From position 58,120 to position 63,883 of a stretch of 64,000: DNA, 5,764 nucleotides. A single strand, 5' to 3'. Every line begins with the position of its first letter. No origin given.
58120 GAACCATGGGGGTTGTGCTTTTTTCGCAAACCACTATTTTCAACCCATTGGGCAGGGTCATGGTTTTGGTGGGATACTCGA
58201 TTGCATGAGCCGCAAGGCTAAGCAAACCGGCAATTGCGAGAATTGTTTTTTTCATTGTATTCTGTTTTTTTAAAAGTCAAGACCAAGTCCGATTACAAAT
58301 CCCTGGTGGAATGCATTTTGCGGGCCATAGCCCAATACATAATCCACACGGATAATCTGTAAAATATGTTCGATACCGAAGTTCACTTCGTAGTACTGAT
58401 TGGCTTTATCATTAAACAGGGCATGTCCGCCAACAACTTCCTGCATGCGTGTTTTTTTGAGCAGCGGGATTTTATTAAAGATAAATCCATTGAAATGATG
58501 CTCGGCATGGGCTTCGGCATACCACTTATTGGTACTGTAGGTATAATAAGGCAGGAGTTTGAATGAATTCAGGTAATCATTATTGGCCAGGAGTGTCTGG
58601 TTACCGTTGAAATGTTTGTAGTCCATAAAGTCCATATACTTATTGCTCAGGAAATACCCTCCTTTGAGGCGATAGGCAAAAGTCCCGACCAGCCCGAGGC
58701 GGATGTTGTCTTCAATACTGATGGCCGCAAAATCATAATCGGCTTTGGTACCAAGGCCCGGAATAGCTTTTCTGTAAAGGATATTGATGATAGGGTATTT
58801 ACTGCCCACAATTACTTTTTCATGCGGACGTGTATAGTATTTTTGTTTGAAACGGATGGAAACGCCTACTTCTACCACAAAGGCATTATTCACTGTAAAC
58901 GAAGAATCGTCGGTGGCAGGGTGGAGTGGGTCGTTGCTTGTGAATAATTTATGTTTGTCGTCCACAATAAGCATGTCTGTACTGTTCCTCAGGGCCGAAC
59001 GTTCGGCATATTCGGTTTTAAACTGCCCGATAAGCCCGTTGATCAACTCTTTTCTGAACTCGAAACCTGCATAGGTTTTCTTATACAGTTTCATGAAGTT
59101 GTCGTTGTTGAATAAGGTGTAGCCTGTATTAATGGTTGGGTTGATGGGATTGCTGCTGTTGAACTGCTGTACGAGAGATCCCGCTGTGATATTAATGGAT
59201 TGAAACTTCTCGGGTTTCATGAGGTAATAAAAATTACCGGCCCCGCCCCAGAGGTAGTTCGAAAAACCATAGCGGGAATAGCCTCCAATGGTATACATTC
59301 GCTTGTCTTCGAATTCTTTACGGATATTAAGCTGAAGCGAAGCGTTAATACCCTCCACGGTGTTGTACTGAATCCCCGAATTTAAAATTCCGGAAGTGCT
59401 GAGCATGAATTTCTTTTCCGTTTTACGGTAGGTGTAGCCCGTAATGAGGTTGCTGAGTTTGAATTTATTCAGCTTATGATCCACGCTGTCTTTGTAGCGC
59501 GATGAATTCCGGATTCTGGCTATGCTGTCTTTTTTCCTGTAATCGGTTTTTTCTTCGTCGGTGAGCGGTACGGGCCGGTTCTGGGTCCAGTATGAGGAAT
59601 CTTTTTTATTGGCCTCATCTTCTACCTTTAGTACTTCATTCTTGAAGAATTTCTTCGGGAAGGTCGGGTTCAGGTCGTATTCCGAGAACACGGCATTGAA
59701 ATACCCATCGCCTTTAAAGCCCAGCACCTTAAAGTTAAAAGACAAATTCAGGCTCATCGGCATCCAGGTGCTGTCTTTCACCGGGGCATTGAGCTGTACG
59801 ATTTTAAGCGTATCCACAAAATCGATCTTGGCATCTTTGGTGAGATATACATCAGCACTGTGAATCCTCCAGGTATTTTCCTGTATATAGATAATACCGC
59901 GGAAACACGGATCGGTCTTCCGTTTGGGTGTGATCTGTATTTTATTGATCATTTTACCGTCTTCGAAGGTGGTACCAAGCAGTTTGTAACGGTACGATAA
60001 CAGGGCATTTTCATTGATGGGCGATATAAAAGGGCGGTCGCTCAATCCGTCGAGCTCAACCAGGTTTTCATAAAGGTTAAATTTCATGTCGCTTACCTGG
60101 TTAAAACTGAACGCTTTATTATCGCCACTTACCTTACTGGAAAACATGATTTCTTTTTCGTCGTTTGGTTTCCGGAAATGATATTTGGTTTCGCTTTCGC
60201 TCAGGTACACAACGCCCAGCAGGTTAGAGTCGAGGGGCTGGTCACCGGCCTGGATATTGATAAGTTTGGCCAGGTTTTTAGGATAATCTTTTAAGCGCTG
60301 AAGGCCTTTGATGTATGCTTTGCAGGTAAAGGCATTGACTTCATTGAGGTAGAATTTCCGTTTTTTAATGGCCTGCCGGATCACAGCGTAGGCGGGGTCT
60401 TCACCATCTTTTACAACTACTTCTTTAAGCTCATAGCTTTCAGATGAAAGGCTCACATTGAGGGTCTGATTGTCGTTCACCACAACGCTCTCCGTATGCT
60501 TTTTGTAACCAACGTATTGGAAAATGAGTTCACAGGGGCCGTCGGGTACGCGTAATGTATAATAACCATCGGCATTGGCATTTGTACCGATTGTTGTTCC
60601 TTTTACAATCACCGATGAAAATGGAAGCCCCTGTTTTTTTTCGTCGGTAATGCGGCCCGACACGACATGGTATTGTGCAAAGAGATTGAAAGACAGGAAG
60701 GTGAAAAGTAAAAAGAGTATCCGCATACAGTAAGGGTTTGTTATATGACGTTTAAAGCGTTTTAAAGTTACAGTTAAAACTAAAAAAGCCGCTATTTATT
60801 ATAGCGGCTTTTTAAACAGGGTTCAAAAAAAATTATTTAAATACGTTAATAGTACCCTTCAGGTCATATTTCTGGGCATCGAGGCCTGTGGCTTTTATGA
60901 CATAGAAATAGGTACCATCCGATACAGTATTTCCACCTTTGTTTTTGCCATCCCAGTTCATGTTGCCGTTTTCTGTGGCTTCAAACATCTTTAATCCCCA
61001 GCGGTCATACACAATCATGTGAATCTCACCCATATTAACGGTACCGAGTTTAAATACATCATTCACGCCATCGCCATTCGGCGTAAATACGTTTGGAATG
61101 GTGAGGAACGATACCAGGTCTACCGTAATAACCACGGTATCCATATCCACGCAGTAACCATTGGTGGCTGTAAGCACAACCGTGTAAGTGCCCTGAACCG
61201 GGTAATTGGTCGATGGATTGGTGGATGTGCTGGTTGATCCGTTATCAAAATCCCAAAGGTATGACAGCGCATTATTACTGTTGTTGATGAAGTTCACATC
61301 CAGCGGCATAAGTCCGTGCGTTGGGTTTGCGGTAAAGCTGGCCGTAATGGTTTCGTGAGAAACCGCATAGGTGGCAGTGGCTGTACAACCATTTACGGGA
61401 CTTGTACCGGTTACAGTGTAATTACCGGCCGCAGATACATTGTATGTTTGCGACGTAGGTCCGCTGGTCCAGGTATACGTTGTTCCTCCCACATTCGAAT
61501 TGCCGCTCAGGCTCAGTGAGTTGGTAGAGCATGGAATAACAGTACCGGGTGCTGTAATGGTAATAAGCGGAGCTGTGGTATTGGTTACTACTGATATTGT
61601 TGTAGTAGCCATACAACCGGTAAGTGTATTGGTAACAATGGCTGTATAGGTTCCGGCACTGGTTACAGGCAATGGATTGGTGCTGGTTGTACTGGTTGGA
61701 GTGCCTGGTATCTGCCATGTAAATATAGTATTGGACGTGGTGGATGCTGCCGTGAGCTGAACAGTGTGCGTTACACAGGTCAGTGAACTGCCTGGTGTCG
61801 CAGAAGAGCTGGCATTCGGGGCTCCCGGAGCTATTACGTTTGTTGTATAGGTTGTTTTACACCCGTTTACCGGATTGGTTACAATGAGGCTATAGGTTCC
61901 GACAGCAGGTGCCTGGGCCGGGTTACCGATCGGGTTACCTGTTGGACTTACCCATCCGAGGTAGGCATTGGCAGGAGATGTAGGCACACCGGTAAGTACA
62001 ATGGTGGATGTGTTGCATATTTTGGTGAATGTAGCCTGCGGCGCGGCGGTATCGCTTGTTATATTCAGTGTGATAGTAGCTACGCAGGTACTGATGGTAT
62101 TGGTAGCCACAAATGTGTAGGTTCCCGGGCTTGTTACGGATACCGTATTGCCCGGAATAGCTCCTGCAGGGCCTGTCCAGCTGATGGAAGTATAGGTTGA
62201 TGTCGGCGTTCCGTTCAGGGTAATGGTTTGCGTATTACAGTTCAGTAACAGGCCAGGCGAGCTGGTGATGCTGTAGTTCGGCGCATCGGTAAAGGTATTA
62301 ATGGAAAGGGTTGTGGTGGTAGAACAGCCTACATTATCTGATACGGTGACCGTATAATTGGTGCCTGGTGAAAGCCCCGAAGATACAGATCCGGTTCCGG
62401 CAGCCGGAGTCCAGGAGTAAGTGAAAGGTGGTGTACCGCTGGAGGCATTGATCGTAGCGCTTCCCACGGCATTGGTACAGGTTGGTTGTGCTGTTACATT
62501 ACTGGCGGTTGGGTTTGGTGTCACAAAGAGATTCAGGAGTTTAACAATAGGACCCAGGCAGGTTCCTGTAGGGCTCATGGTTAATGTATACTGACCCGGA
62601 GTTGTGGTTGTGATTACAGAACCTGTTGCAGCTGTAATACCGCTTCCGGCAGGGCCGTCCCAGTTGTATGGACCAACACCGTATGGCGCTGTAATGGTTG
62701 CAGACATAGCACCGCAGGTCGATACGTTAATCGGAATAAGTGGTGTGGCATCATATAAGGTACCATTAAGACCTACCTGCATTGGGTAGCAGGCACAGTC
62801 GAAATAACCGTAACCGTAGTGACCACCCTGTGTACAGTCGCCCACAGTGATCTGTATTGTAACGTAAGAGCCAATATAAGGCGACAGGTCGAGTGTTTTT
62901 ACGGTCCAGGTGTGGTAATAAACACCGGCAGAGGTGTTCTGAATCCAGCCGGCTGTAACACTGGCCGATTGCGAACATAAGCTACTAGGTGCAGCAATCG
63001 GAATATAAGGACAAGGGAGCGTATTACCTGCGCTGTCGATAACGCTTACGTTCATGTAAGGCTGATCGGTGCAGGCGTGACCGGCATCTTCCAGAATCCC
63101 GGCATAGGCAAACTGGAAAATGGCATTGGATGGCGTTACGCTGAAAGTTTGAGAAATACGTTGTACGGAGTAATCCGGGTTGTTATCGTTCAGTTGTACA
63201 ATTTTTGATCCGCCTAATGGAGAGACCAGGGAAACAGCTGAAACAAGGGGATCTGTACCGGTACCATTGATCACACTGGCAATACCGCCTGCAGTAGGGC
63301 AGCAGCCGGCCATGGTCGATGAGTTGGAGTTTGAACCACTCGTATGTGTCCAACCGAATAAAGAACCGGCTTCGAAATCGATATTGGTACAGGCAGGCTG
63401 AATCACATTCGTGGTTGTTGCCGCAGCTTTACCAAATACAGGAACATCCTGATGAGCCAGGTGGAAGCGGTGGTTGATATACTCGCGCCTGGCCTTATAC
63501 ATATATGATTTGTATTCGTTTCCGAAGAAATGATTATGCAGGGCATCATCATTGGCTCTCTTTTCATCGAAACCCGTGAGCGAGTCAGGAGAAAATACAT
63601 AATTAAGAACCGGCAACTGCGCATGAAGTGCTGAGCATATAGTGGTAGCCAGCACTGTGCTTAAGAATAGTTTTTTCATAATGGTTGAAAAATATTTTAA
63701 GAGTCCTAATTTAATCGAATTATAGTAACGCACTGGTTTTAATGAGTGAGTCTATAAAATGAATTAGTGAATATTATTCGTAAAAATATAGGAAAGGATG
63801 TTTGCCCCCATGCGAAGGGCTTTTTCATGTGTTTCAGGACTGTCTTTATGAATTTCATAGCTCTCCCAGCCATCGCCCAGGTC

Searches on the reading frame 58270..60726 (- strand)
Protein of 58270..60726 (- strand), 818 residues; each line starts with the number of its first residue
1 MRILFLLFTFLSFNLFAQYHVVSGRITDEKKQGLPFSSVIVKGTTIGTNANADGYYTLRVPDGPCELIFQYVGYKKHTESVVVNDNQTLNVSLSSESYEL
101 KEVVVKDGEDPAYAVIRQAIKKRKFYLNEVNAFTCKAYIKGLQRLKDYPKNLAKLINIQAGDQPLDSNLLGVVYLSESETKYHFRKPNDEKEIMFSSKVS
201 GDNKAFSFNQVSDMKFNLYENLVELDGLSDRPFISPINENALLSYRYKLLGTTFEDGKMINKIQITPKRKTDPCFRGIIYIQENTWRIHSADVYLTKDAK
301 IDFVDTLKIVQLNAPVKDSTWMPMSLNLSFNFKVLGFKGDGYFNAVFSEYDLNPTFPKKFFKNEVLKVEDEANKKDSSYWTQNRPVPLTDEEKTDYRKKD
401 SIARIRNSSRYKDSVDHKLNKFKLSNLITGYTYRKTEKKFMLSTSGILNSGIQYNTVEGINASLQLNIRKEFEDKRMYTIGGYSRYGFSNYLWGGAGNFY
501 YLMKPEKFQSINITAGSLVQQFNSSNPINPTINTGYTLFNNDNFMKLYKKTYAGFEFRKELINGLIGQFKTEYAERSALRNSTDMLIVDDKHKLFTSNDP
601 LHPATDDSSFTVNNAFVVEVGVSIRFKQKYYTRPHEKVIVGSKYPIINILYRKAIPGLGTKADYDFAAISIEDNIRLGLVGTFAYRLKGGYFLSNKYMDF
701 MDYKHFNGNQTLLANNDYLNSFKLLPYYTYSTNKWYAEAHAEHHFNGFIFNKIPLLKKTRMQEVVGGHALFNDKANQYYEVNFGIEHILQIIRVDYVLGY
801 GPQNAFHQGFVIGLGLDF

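Call 8: search_protein_families(library=pfam, proteins=[window:58270-60726:-], max_evalue=0.001)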
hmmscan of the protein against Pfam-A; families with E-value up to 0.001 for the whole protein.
window:58270-60726:- (818 aa): 3 families
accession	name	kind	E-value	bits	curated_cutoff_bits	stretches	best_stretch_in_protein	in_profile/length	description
PF18939.6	DUF5686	-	1.3e-249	830.5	39.2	1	115-785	1-669/669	Family of unknown function (DUF5686)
PF13715.12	CarbopepD_reg_2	-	4.7e-21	75.1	32.2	1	22-105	1-88/88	CarboxypepD_reg-like domain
PF13620.12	CarboxypepD_reg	-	6.3e-13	49.3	32.3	1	22-92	2-78/82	Carboxypeptidase regulatory-like domain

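Call 69: find_encoding_contigs(protein=window:58270-60726:-, flank=10000, max_places=2)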
Protein window:58270-60726:- (818 aa): no gene with exactly this product is on record in the collection.

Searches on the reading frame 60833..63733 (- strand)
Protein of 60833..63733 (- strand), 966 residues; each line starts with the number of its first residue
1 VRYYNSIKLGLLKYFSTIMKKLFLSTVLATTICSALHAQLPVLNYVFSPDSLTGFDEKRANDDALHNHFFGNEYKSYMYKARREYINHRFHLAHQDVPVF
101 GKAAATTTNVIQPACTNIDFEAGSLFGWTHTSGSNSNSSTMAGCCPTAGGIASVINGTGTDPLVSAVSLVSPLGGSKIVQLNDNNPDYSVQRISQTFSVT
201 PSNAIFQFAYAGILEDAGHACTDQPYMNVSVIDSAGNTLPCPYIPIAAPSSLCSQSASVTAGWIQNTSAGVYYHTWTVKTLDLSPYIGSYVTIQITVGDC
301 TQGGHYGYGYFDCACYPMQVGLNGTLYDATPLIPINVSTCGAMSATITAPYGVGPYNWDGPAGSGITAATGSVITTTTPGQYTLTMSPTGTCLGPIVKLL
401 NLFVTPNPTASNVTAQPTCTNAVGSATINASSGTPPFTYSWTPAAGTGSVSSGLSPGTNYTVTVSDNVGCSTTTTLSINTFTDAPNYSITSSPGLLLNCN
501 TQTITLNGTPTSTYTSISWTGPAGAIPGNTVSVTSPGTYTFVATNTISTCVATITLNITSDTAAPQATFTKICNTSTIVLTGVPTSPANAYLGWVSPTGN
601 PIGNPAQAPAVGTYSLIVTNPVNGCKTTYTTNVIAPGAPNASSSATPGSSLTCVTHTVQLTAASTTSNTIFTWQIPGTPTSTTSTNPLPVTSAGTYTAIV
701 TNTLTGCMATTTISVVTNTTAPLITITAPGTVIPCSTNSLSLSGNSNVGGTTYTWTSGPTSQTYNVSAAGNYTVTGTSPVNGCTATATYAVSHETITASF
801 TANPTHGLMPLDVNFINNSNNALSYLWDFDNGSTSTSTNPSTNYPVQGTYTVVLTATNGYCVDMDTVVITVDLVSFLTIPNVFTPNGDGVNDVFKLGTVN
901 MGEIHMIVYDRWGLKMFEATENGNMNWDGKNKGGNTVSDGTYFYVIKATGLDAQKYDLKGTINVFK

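Call 8: search_protein_families(library=pfam, proteins=[window:60833-63733:-], max_evalue=0.001)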
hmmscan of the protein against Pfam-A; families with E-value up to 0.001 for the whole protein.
window:60833-63733:- (966 aa): 3 families
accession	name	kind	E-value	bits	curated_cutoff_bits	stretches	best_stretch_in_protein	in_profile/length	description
PF13585.12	CHU_C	-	7.3e-20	71.3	27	1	878-960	2-82/86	CHU_C Type IX secretion signal domain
PF18911.6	PKD_4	-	5.4e-10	39.6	27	1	801-866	11-80/85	PKD domain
PF00801.26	PKD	-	2.3e-06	28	23.5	1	809-869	13-78/80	PKD domain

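Call 67: find_encoding_contigs(protein=window:60833-63733:-, flank=10000, max_places=2)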
Protein window:60833-63733:- (966 aa): no gene with exactly this product is on record in the collection.
